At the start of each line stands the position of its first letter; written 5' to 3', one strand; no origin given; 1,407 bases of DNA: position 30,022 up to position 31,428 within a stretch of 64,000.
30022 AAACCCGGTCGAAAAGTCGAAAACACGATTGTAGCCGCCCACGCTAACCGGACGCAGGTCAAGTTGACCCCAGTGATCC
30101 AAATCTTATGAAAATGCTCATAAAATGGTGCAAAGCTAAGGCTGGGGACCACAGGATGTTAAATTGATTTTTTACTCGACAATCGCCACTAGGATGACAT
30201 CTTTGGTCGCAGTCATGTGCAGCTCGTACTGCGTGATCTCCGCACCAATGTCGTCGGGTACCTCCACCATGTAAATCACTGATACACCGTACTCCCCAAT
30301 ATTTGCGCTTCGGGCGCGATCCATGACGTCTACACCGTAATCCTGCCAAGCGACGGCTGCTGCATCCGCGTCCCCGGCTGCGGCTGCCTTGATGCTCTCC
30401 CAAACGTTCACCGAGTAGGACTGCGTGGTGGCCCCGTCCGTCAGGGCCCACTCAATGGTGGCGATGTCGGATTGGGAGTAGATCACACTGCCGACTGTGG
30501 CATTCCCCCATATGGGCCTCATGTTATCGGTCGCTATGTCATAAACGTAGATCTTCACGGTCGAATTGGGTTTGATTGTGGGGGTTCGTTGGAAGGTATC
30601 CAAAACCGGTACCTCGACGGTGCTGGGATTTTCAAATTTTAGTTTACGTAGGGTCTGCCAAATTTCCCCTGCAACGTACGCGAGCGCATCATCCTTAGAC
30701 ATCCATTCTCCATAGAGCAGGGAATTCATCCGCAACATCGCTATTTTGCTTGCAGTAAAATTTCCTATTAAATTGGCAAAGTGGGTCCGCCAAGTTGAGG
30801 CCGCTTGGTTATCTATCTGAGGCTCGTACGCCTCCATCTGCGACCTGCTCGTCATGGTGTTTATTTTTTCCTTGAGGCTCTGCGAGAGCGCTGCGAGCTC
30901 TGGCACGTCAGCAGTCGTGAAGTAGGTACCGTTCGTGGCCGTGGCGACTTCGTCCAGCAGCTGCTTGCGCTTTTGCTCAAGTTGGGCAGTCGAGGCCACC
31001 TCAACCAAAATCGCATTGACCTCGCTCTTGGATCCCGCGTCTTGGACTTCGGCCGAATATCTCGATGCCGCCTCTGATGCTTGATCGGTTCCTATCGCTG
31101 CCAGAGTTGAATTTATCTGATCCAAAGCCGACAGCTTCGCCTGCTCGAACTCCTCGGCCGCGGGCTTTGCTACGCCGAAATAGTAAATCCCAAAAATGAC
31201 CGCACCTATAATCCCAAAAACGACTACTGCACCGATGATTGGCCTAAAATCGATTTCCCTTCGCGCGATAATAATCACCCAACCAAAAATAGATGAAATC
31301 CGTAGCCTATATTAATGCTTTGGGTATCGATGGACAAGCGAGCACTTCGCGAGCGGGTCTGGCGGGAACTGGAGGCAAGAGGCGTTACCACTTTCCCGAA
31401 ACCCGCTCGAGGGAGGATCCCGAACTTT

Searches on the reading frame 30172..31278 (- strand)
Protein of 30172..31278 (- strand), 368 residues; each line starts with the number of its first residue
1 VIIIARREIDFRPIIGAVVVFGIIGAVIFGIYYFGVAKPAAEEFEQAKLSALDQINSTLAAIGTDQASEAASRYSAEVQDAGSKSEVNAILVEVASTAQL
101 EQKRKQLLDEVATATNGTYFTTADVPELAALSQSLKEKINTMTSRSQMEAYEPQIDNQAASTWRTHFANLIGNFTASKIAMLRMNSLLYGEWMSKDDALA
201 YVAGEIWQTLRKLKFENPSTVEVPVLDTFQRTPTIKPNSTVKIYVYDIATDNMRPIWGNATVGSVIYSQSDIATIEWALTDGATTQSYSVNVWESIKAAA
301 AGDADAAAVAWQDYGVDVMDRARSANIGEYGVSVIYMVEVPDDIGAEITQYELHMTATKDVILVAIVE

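Call 9: search_protein_families(library=pfam, proteins=[window:30172-31278:-], max_evalue=0.01)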
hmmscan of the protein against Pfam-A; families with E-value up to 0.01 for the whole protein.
window:30172-31278:- (368 aa): 1 family
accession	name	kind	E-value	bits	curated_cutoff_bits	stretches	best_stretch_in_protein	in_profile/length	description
PF04415.17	DUF515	-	2.2e-13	49.9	29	2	5-227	24-261/449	Protein of unknown function (DUF515)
